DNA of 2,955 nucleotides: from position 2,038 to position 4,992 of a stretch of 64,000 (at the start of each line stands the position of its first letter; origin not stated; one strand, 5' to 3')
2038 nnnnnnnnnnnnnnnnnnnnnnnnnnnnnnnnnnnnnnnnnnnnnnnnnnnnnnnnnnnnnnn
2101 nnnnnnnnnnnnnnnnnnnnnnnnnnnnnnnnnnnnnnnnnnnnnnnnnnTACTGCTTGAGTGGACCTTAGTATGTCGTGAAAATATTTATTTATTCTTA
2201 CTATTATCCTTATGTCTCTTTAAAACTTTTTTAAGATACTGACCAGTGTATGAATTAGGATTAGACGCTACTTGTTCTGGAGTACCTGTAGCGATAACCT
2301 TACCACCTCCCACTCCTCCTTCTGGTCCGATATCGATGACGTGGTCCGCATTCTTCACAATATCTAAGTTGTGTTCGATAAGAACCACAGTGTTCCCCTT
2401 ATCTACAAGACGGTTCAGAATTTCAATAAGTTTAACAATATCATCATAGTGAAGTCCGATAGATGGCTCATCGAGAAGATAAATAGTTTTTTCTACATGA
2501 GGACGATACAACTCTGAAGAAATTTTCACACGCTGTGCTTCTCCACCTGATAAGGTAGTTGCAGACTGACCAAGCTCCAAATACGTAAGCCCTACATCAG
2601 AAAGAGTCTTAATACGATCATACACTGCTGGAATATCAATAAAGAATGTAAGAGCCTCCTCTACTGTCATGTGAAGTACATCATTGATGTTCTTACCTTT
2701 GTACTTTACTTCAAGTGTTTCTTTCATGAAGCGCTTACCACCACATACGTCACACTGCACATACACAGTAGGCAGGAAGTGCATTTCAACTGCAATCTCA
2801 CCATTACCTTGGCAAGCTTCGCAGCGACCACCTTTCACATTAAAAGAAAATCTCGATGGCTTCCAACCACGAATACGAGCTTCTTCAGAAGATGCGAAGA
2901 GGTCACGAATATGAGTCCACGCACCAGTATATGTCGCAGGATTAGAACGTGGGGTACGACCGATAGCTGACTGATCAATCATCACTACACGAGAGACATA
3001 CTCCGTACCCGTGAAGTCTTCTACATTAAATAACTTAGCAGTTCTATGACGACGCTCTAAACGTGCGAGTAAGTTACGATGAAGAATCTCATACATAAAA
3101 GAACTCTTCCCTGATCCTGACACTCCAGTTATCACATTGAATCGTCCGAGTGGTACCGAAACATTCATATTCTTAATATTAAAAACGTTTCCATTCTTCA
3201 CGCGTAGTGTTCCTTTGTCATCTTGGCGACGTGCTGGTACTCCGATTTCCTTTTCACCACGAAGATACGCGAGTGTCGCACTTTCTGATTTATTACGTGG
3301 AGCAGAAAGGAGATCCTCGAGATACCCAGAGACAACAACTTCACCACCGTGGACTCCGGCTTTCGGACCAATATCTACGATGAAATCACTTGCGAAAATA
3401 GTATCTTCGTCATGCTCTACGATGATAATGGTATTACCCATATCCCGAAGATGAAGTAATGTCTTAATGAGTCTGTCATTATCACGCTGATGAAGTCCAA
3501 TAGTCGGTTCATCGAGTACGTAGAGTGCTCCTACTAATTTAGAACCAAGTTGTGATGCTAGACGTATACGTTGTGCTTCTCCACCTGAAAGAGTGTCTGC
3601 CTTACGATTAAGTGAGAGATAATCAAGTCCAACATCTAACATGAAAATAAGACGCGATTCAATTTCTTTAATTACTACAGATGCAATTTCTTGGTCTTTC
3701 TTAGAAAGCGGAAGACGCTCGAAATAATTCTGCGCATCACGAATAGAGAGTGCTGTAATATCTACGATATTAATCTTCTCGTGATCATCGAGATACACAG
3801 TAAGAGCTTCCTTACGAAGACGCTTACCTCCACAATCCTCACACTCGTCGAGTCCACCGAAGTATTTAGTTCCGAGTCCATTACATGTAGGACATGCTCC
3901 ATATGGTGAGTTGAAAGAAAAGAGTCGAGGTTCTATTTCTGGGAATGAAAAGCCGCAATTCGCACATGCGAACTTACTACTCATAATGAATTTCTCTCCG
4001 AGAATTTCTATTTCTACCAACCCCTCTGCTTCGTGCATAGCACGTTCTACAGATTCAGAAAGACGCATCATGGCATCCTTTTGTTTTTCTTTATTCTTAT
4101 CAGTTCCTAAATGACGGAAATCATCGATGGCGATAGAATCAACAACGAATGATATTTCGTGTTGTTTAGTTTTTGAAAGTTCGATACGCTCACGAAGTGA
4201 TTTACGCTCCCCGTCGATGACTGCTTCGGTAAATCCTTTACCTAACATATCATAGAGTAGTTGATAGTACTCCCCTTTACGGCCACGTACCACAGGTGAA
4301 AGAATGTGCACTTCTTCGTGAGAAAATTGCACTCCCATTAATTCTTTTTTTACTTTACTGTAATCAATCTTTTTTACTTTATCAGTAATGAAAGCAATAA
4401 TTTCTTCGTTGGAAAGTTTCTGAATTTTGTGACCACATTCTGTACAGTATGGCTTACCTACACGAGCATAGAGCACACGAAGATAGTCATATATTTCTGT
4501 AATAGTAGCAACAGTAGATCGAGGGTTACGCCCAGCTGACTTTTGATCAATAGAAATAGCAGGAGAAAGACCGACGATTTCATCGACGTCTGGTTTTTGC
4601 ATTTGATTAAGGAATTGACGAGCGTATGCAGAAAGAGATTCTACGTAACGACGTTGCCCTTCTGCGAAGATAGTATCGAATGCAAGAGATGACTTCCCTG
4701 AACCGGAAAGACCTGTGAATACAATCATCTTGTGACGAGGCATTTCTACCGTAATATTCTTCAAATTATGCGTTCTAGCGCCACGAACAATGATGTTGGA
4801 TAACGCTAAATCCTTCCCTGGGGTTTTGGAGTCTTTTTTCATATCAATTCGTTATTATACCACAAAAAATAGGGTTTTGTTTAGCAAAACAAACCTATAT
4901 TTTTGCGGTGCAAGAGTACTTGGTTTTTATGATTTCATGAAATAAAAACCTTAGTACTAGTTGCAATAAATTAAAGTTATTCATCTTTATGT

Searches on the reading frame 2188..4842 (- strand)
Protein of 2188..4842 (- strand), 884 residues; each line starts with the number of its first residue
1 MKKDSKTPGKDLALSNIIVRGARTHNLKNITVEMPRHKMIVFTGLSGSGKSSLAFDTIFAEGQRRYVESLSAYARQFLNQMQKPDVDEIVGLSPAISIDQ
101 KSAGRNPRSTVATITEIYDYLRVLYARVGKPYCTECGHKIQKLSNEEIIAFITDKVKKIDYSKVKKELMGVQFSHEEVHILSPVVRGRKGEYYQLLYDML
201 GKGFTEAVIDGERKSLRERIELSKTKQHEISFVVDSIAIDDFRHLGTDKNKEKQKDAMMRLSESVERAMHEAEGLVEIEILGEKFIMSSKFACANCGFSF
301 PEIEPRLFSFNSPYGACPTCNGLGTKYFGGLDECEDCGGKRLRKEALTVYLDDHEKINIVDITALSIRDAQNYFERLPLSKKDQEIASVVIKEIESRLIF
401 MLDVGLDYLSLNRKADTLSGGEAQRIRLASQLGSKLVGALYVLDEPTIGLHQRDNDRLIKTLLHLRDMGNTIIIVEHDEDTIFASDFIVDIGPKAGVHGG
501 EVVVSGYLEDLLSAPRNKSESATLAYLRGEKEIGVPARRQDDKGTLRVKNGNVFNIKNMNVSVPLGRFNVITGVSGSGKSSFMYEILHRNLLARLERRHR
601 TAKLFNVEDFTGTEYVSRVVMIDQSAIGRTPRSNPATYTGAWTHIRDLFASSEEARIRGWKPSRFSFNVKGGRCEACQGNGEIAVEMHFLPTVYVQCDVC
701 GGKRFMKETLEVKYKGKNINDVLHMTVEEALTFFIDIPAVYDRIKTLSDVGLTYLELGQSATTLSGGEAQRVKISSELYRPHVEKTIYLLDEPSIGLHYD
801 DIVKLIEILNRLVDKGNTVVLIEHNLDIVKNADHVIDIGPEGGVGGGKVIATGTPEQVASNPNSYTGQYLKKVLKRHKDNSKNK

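Call 39: search_protein_families(library=pfam, proteins=[window:2188-4842:-], max_evalue=0.0001)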
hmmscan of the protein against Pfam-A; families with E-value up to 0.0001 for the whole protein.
window:2188-4842:- (884 aa): 7 families
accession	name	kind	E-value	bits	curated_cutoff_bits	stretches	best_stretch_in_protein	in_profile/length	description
PF17760.6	UvrA_inter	-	2.2e-18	66.6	23.3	1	175-280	16-107/109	UvrA interaction domain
PF00005.33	ABC_tran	-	6e-18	66.2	25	0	725-793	74-135/137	ABC transporter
PF02463.25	SMC_N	-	9.3e-10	38.7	40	0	555-588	12-46/220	RecF/RecN/SMC N terminal domain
PF13304.12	AAA_21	-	6.8e-08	33.4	27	0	771-821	244-295/304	AAA domain, putative AbiEii toxin, Type IV TA system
PF13555.12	AAA_29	-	3.7e-06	27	27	0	30-53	15-38/61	P-loop containing region of AAA domain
PF20703.3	nSTAND1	-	1.9e-05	24.9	27.1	0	23-55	19-51/379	Novel STAND NTPase 1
PF13175.12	AAA_15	-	3.9e-05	23.9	32.1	0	783-822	327-366/374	AAA ATPase domain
